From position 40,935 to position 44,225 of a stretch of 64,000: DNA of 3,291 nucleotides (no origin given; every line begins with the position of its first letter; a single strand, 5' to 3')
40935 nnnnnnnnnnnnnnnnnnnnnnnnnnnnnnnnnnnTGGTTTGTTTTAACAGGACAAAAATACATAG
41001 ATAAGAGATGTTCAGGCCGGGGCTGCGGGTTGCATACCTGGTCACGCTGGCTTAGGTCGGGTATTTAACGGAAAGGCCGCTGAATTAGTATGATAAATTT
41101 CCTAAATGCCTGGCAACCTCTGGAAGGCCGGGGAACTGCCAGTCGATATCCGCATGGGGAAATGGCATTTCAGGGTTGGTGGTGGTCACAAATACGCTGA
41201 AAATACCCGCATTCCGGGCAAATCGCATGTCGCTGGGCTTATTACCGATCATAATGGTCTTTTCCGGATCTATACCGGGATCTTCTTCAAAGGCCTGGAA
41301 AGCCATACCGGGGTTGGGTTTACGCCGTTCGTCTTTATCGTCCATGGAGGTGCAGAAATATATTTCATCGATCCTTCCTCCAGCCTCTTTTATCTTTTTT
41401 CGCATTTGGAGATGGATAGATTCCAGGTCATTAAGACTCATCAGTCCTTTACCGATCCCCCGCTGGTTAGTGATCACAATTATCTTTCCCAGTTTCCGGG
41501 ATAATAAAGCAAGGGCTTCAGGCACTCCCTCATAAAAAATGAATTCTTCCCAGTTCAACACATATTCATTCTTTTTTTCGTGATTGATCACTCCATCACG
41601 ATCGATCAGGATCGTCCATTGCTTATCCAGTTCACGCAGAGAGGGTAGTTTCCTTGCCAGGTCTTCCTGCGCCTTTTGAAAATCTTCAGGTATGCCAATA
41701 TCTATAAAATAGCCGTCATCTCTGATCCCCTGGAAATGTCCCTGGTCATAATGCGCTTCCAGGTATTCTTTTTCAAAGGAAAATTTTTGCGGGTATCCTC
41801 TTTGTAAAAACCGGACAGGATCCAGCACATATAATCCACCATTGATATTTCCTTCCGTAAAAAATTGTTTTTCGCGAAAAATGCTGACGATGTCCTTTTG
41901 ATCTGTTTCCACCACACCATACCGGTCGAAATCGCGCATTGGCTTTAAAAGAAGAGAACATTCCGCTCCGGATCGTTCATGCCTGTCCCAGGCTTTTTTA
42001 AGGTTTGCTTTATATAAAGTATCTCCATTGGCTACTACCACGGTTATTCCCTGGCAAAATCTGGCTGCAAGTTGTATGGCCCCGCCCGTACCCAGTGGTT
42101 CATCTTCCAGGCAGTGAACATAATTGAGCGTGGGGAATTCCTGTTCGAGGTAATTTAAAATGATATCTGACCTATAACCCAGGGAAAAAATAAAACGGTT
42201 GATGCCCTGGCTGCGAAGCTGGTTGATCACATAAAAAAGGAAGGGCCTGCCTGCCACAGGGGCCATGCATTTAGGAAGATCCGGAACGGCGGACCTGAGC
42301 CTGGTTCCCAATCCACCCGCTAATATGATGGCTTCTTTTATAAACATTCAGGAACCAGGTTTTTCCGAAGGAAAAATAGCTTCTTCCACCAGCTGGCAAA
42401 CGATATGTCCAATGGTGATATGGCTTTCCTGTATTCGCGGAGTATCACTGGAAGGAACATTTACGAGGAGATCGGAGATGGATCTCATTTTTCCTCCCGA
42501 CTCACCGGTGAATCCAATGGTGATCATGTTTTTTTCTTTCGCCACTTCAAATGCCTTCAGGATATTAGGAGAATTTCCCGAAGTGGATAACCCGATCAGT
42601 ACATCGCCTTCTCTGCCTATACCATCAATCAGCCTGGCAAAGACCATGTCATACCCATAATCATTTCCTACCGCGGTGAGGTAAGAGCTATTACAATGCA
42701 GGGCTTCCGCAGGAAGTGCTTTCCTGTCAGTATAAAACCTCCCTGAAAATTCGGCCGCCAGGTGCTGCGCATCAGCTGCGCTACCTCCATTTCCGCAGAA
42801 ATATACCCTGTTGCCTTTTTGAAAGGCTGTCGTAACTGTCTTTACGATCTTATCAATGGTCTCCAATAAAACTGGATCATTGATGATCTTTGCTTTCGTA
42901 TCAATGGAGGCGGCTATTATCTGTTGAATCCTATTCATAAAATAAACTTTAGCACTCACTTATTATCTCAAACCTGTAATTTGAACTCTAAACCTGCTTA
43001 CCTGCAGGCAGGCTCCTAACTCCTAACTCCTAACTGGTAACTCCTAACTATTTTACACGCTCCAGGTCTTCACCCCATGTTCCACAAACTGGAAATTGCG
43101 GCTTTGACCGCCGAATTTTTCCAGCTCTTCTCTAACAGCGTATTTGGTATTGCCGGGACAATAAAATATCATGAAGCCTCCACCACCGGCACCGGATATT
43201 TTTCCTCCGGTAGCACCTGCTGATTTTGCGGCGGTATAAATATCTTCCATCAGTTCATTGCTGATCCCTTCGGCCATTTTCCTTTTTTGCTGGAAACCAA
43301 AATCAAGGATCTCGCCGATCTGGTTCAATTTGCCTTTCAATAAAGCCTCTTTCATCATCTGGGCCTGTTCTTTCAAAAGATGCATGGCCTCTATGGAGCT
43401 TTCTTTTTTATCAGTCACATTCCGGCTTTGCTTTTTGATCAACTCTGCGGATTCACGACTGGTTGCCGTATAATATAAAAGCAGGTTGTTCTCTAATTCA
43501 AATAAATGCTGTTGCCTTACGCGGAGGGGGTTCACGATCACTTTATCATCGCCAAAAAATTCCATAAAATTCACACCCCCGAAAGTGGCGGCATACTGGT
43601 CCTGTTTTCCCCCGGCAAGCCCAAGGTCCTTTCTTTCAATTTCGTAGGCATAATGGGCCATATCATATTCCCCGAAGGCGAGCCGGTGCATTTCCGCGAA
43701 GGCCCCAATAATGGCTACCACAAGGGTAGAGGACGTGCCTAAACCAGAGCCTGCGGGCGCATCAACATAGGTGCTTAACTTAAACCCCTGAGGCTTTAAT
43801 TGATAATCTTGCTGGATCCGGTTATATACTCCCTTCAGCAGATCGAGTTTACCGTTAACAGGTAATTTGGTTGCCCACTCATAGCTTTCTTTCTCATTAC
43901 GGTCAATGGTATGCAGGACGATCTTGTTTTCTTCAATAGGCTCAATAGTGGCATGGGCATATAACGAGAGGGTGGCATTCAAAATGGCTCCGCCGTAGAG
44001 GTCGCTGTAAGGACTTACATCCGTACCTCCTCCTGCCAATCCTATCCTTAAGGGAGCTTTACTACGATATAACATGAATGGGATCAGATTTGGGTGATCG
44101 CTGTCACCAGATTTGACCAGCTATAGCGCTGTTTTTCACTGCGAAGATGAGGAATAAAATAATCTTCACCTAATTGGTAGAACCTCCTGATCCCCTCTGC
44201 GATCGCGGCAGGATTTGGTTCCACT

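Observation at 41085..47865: Coupled envelope-glycosylation operon: pseudo-dihydroorotase, DUF4199, GT2, GT4, then the full GDP-heptose pathway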

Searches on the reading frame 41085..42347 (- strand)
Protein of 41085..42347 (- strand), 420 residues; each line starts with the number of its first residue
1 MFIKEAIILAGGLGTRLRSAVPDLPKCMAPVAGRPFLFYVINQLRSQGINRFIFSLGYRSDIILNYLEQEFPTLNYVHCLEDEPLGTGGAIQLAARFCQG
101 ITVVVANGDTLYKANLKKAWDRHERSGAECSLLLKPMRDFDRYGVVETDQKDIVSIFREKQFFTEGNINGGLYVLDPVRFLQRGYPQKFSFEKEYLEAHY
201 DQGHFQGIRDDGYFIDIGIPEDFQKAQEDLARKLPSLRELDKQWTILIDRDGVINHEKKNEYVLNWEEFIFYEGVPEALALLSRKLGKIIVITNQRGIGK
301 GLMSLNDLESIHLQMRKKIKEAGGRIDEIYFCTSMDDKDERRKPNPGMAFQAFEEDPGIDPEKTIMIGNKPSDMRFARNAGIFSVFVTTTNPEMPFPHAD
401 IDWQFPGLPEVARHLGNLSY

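Call 3: search_protein_families(library=pfam, proteins=[window:41085-42347:-])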
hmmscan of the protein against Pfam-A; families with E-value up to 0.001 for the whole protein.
window:41085-42347:- (420 aa): 6 families
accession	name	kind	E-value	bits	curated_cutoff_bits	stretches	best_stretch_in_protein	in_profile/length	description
PF00483.29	NTP_transferase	-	1.9e-25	90.3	21.2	1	6-231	2-243/245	Nucleotidyl transferase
PF12804.13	NTP_transf_3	-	5.3e-11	43.4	27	1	6-129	1-117/160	MobA-like NTP transferase domain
PF13242.12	Hydrolase_like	-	3.4e-08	33.7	22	1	341-389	2-50/75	HAD-hyrolase-like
PF00702.32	Hydrolase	-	5.3e-08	33.9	26.4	1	222-381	53-191/191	haloacid dehalogenase-like hydrolase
PF08645.17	PNK3P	-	8.8e-08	32.5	22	1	253-369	10-125/161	Polynucleotide kinase 3 phosphatase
PF13419.12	HAD_2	-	9.8e-08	32.7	23.8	1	267-387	76-178/178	Haloacid dehalogenase-like hydrolase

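Call 4: search_protein_families(library=ncbifam, proteins=[window:41085-42347:-])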
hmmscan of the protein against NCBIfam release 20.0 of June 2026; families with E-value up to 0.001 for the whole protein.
window:41085-42347:- (420 aa): 45 families (the best 25 are shown)
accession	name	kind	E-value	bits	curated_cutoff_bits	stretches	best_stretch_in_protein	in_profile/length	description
NF049965.1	GlMnHpPGnyltfHddC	equivalog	1.3e-60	204.7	300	1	4-226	1-217/221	D-glycero-D-manno-heptose 1-phosphate guanosyltransferase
NF052502.1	man1P_GTase_Rv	exception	2.6e-39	135.1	440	1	5-235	2-235/352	mannose-1-phosphate guanylyltransferase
NF006506.0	PRK08942.1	equivalog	2.8e-35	121.5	178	1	245-397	5-157/182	D-glycero-beta-D-manno-heptose 1,7-bisphosphate 7-phosphatase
TIGR01656.1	Histidinol-ppas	subfamily_domain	2.3e-30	105.5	84.15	1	244-386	1-144/149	histidinol-phosphate phosphatase domain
TIGR03992.1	Arch_glmU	subfamily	9.7e-28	97.1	292.1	1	5-234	2-231/393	bifunctional sugar-1-phosphate nucleotidylyltransferase/acetyltransferase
NF041313.1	UDPGP_AglF_Halo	equivalog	1.5e-26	93.3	400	1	5-228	2-232/234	UTP--glucose-1-phosphate uridylyltransferase AglF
TIGR01662.1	HAD-SF-IIIA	subfamily_domain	4.9e-26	91.5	44.6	1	245-388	2-139/141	HAD-IIIA family hydrolase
TIGR00213.1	GmhB_yaeD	subfamily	4.4e-24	85.1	149.6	1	245-396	3-159/176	D-glycero-beta-D-manno-heptose 1,7-bisphosphate 7-phosphatase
NF050049.1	HBPPhtaseGmhB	domain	8.6e-23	81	250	1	242-389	2-145/171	D-glycero-alpha-D-manno-heptose-1,7-bisphosphate 7-phosphatase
TIGR02623.1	G1P_cyt_trans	equivalog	1.6e-22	80.2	300.25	2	6-69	3-66/255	glucose-1-phosphate cytidylyltransferase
TIGR01208.1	rmlA_long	equivalog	5.8e-18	64.9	320.25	1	6-159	2-158/353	glucose-1-phosphate thymidylyltransferase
TIGR01173.1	glmU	equivalog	7.4e-18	64.6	366.85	1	5-176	2-173/452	bifunctional UDP-N-acetylglucosamine diphosphorylase/glucosamine-1-phosphate N-acetyltransferase GlmU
NF003937.0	PRK05446.1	equivalog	1.5e-17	63.7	443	1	243-388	3-149/355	bifunctional histidinol-phosphatase/imidazoleglycerol-phosphate dehydratase HisB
TIGR01261.1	hisB_Nterm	equivalog_domain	5.2e-17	61.8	140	1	245-385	3-144/161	histidinol-phosphatase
NF010934.1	PRK14354.1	equivalog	3.1e-16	58.9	450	1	6-177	2-174/447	bifunctional UDP-N-acetylglucosamine diphosphorylase/glucosamine-1-phosphate N-acetyltransferase GlmU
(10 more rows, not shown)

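Call 73: search_solved_structures(query=window:41085-42347:-, max_evalue=1e-10)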
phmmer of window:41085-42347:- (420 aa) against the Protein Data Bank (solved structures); distinct sequences matched with E-value up to 1e-10: 13.
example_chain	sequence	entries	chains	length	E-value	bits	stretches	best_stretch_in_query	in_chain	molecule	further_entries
5xhw_A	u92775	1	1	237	3.7e-40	141.1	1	5-228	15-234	Putative 6-deoxy-D-mannoheptose pathway protein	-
6jq8_A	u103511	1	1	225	1.5e-39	139.1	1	5-228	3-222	Putative 6-deoxy-D-mannoheptose pathway protein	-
7whr_B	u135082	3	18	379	3.8e-26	95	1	5-227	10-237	Nucleotidyl transferase family protein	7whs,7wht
7x8j_A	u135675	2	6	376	6.9e-25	90.8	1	5-225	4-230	Mannose-1-phosphate guanylyltransferase 1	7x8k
8yre_D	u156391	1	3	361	7.7e-25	90.7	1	5-225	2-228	Mannose-1-phosphate guanylyltransferase 1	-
7d72_K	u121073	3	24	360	1.4e-24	89.8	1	5-226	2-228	Mannose-1-phosphate guanyltransferase beta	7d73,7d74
4pnh_A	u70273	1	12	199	1.9e-21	79.5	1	245-382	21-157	D,D-heptose 1,7-bisphosphate phosphatase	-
8x7s_B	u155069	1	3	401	1.4e-17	66.7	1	5-226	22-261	UTP--glucose-1-phosphate uridylyltransferase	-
3l8h_A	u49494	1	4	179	1.9e-15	59.7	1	246-392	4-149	Putative haloacid dehalogenase-like hydrolase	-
3l8e_A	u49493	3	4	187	2e-13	53.1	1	246-411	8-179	D,D-heptose 1,7-bisphosphate phosphatase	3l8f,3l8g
2gmw_A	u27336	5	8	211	2.4e-13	52.8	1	245-411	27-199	D,D-heptose 1,7-bisphosphate phosphatase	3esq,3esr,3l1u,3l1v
1tzf_A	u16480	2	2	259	4.8e-13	51.8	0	4-73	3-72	Glucose-1-phosphate cytidylyltransferase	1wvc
2fpr_A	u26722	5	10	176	4.5e-11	45.3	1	243-384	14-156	Histidine biosynthesis bifunctional protein hisB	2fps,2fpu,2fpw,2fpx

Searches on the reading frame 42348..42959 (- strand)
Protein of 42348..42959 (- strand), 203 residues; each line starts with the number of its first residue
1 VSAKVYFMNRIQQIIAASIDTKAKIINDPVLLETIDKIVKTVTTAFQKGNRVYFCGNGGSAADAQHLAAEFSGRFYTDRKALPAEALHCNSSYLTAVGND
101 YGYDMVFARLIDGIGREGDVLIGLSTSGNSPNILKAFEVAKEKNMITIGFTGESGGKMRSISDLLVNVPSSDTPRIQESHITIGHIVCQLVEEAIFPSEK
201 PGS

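Call 3: search_protein_families(library=pfam, proteins=[window:42348-42959:-])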
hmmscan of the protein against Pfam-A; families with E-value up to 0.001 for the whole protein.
window:42348-42959:- (203 aa): 2 families
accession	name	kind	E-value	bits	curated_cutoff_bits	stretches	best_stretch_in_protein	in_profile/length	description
PF13580.11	SIS_2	-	8e-27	94.4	27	1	33-152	19-138/138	SIS domain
PF01380.27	SIS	-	4.1e-07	30.3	25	1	116-171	52-107/131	SIS domain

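Call 4: search_protein_families(library=ncbifam, proteins=[window:42348-42959:-])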
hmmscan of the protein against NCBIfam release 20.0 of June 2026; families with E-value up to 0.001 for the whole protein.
window:42348-42959:- (203 aa): 14 families
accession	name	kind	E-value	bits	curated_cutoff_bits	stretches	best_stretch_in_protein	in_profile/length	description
TIGR00441.1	gmhA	equivalog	2.2e-62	209.7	209.45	1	41-192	3-154/154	D-sedoheptulose 7-phosphate isomerase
NF010547.0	PRK13938.1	equivalog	6.2e-61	205.5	320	1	12-197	8-193/196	D-sedoheptulose 7-phosphate isomerase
NF010546.0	PRK13936.1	equivalog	4.3e-59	199.6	276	1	8-199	4-196/197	phosphoheptose isomerase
NF001628.0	PRK00414.1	equivalog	4.2e-51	173.3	265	1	8-193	3-188/192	D-sedoheptulose 7-phosphate isomerase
NF008138.0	PRK10886.1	equivalog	8.2e-39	133.3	352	1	8-199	2-194/196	DnaA initiator-associating protein DiaA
NF003915.0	PRK05441.1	subfamily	3.9e-10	39.2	168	1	31-168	44-182/300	N-acetylmuramic acid 6-phosphate etherase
NF009222.0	PRK12570.1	subfamily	2.3e-08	33.3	255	1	31-167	51-188/307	N-acetylmuramic acid 6-phosphate etherase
NF040776.2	AlsR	equivalog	1.5e-06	27.4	400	1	116-176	175-235/279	transcriptional repressor AlsR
NF041755.1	RuMP_HxlAB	equivalog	2.9e-06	26.5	500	1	115-175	286-346/391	bifunctional 3-hexulose-6-phosphate synthase/6-phospho-3-hexuloisomerase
TIGR03127.2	RuMP_HxlB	equivalog_domain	4.2e-06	26.8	160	1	116-176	71-131/178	6-phospho-3-hexuloisomerase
NF002805.0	PRK02947.1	subfamily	4.6e-06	26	135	1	33-151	24-141/247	sugar isomerase domain-containing protein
NF008458.0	PRK11337.1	equivalog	1.9e-05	23.8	378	1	115-176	186-247/293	MurR/RpiR family transcriptional regulator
TIGR00274.1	TIGR00274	equivalog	2.5e-05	23.5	302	1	31-166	39-175/291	N-acetylmuramic acid 6-phosphate etherase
TIGR02128.1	G6PI_arch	equivalog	0.00011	21.2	213.9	0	119-177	68-128/308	bifunctional phosphoglucose/phosphomannose isomerase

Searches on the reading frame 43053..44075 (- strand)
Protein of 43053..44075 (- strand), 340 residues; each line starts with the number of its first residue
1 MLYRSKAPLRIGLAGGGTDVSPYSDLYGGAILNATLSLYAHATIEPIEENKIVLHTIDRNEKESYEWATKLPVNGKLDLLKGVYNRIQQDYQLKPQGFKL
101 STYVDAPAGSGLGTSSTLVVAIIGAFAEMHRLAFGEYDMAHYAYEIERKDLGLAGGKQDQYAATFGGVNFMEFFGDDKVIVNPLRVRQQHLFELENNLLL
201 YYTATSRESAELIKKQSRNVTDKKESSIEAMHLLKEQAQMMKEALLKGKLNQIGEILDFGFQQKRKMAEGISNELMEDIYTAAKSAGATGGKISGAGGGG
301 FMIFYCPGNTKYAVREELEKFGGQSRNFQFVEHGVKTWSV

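Call 3: search_protein_families(library=pfam, proteins=[window:43053-44075:-])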
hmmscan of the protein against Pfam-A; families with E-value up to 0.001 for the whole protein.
window:43053-44075:- (340 aa): 2 families
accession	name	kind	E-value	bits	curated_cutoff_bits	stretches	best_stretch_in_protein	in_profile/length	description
PF00288.32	GHMP_kinases_N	-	2e-18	66.8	22.3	1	79-167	2-87/87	GHMP kinases N terminal domain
PF08544.19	GHMP_kinases_C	-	3e-09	37.6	21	1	241-322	1-83/85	GHMP kinases C terminal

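Call 4: search_protein_families(library=ncbifam, proteins=[window:43053-44075:-])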
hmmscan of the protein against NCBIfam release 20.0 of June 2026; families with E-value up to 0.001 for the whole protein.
window:43053-44075:- (340 aa): 14 families
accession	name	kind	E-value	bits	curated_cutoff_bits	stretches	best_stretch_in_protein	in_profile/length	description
NF049969.1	GlMnHpPKinHddA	equivalog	4.2e-121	404.5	600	1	2-340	2-338/338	D-glycero-D-manno-heptose 7-phosphate kinase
NF009948.0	PRK13412.1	equivalog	1.2e-35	122.5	721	2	97-304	726-933/974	bifunctional fucokinase/fucose-1-phosphate guanylyltransferase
TIGR00549.1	mevalon_kin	equivalog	3.1e-25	89.2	163.05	1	27-304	15-275/276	mevalonate kinase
NF003036.0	PRK03926.1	equivalog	5.5e-24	84.8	403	1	75-336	55-297/302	mevalonate kinase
NF003006.0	PRK03817.1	equivalog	5.9e-22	78.1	443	1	4-320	3-327/352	galactokinase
TIGR00191.1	thrB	equivalog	1.7e-15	56.7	168.25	1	32-303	19-264/304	homoserine kinase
NF003705.0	PRK05322.1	equivalog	2.8e-15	55.9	385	1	7-167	24-182/388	galactokinase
TIGR00131.1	gal_kin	equivalog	3e-13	49.5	226.65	2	7-169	22-182/388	galactokinase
NF001816.0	PRK00555.1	equivalog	4.1e-10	39.1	509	1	73-167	68-161/363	galactokinase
NF003472.0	PRK05101.1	equivalog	1.2e-09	37.6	499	1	6-166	24-181/382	galactokinase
NF002288.1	PRK01212.1-4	equivalog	6.7e-09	35.2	194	1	65-305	45-266/303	homoserine kinase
NF040957.1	Arch_PMK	equivalog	4.2e-07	29.8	500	1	53-303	31-284/316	phosphomevalonate kinase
TIGR01920.1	Shik_kin_archae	equivalog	7.4e-07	28.8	126.85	1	75-170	48-143/266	shikimate kinase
NF040656.1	GHMP_GYDIA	hypoth_equivalog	5e-05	22.7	225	0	85-128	88-130/299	GYDIA family GHMP kinase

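Call 72: search_solved_structures(query=window:43053-44075:-, max_evalue=1e-10)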
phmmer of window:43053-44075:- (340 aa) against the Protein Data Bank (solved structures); distinct sequences matched with E-value up to 1e-10: 12.
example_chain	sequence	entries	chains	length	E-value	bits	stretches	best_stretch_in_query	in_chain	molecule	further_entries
3k85_A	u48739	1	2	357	7.2e-109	367.6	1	2-339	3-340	D-glycero-D-manno-heptose 1-phosphate kinase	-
4usm_A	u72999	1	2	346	1.8e-98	333.4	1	2-339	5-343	PUTATIVE SUGAR KINASE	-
4usk_A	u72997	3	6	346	1.3e-97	330.6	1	2-339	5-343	PUTATIVE SUGAR KINASE | SUGAR KINASE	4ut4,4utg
4n3o_A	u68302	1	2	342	4.1e-96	325.7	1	4-339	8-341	Putative D-glycero-D-manno-heptose 7-phosphate kinase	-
9iip_A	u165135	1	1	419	5.9e-23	85.3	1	92-306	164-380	L-fucokinase/L-fucose-1-P guanylyltransferase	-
5yys_A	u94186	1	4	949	7.5e-22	81.7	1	95-306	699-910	L-fucokinase, L-fucose-1-P guanylyltransferase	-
9iit_A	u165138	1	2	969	7.9e-22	81.6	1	95-306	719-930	L-fucokinase/L-fucose-1-P guanylyltransferase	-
6mde_A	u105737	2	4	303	1e-14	58.2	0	96-168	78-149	Mevalonate kinase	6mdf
4hac_A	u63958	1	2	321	1.3e-14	57.9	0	96-168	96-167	Mevalonate kinase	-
1s4e_A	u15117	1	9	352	1.5e-13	54.4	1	6-309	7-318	Galactokinase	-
8teb_A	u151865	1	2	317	4e-12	49.7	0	96-325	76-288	Mevalonate kinase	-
2cz9_A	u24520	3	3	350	4.1e-12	49.6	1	5-328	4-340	Probable galactokinase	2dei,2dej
